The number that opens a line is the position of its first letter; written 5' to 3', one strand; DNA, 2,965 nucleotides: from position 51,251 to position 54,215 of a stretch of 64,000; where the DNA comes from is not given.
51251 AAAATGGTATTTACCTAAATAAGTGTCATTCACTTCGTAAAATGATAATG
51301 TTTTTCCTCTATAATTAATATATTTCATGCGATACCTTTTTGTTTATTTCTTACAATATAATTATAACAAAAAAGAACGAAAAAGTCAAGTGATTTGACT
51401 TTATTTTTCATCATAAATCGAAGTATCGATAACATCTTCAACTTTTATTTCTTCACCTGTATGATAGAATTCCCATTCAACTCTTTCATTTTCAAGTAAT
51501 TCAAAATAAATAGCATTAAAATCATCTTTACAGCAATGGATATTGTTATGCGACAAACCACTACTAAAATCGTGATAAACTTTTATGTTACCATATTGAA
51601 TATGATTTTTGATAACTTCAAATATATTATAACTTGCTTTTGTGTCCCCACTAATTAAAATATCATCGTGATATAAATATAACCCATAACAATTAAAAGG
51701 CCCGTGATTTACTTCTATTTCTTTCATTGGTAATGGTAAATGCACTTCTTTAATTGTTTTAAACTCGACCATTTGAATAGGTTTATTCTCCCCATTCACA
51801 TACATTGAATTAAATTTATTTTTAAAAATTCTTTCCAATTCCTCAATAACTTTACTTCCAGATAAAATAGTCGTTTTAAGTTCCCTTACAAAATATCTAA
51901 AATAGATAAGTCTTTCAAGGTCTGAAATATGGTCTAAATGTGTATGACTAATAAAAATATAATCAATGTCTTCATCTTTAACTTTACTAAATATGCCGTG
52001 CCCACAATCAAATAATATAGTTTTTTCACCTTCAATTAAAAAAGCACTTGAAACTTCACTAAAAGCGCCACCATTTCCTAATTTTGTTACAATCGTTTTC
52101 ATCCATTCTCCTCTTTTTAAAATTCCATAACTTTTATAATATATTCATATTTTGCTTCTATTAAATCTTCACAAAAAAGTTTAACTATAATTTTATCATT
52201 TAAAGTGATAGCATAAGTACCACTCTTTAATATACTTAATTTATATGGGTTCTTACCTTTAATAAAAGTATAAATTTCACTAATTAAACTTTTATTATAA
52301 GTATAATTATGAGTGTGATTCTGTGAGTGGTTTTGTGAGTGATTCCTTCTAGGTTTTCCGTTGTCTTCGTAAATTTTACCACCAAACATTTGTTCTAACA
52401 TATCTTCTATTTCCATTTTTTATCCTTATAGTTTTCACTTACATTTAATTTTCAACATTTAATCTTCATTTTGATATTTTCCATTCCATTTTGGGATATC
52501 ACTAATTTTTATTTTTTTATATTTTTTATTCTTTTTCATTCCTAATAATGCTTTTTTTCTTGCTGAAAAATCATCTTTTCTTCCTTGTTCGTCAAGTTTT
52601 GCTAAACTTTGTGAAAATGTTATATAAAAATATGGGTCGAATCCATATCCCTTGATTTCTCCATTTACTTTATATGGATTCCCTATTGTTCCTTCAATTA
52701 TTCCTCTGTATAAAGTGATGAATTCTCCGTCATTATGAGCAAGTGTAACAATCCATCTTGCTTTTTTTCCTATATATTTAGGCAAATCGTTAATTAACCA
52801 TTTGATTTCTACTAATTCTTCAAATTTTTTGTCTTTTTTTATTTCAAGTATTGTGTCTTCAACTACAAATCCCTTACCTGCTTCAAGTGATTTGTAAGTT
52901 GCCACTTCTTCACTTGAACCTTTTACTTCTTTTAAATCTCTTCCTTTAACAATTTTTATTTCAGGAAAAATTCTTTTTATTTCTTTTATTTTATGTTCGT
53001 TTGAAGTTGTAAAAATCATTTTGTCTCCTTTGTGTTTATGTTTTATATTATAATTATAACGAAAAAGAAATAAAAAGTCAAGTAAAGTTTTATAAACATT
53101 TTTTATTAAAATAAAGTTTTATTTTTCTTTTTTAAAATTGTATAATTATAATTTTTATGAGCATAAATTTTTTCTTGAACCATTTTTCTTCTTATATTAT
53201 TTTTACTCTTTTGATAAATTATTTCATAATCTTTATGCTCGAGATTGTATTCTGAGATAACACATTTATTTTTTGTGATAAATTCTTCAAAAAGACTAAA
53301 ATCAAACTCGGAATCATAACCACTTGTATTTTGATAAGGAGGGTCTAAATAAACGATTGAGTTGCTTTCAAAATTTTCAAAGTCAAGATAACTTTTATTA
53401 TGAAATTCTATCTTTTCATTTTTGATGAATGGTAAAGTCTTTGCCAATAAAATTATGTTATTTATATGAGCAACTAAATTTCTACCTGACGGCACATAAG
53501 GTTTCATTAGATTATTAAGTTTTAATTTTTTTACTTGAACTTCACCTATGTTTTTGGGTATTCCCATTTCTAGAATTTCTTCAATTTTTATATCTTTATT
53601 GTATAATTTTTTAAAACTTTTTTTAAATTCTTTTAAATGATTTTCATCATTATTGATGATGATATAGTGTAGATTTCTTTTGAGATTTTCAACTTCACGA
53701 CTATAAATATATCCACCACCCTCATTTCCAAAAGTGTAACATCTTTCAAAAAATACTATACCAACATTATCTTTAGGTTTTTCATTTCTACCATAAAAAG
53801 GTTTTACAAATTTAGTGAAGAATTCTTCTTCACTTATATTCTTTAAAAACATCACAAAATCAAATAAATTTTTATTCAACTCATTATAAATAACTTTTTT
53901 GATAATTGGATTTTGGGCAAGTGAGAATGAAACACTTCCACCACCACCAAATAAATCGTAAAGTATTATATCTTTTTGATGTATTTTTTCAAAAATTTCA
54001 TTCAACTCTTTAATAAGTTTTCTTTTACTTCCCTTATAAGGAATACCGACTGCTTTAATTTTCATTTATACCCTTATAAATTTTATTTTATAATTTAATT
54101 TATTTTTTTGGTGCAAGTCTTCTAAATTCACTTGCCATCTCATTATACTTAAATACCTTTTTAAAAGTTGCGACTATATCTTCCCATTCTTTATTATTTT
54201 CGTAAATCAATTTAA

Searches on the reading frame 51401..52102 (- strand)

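Call 17: search_protein_families(library=pfam, proteins=[window:51401-52102:-], max_evalue=0.001)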
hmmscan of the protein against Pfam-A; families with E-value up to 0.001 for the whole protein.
window:51401-52102:- (233 aa): 2 families
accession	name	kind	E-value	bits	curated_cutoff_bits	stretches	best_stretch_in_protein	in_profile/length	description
PF00753.33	Lactamase_B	-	3.3e-10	40.7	22.7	1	18-184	6-177/196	Metallo-beta-lactamase superfamily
PF12706.13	Lactamase_B_2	-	4.1e-08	33.5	27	1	28-155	2-144/200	Beta-lactamase superfamily domain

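Call 41: search_protein_families(library=phrogs, proteins=[window:51401-52102:-], max_evalue=0.001)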
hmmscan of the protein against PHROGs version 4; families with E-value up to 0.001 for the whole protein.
window:51401-52102:- (233 aa): 1 family
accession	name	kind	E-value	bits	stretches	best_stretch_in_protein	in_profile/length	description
phrog_392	-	other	6.5e-12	46.6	1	11-167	14-159/348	metal-dependent hydrolase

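Call 42: search_protein_families(library=pfam, proteins=[window:51401-52102:-], max_evalue=0.1)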
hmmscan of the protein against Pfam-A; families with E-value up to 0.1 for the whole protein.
window:51401-52102:- (233 aa): 3 families
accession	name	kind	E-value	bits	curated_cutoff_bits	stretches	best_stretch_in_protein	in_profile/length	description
PF00753.33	Lactamase_B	-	3.3e-10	40.7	22.7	1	18-184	6-177/196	Metallo-beta-lactamase superfamily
PF12706.13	Lactamase_B_2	-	4.1e-08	33.5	27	1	28-155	2-144/200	Beta-lactamase superfamily domain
PF13483.12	Lactamase_B_3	-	0.012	16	24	1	19-61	8-52/160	Beta-lactamase superfamily domain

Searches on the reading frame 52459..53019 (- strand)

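Call 20: search_protein_families(library=pfam, proteins=[window:52459-53019:-], max_evalue=0.001)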
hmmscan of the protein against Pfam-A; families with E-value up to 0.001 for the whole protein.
window:52459-53019:- (186 aa): 1 family
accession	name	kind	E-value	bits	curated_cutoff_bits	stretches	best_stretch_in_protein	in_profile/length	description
PF01725.21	Ham1p_like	-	2.4e-16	60.6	22.5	1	1-163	1-185/186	Ham1 family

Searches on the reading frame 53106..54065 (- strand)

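Call 16: search_protein_families(library=pfam, proteins=[window:53106-54065:-], max_evalue=0.001)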
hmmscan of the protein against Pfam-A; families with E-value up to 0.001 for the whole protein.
window:53106-54065:- (319 aa): 2 families
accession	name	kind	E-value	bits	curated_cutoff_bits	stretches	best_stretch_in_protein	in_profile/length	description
PF02086.21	MethyltransfD12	-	4.8e-12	46.6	22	1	10-301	1-245/253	D12 class N6 adenine-specific DNA methyltransferase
PF03602.21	Cons_hypoth95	-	0.00045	20.4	24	0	224-284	99-163/182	Conserved hypothetical protein 95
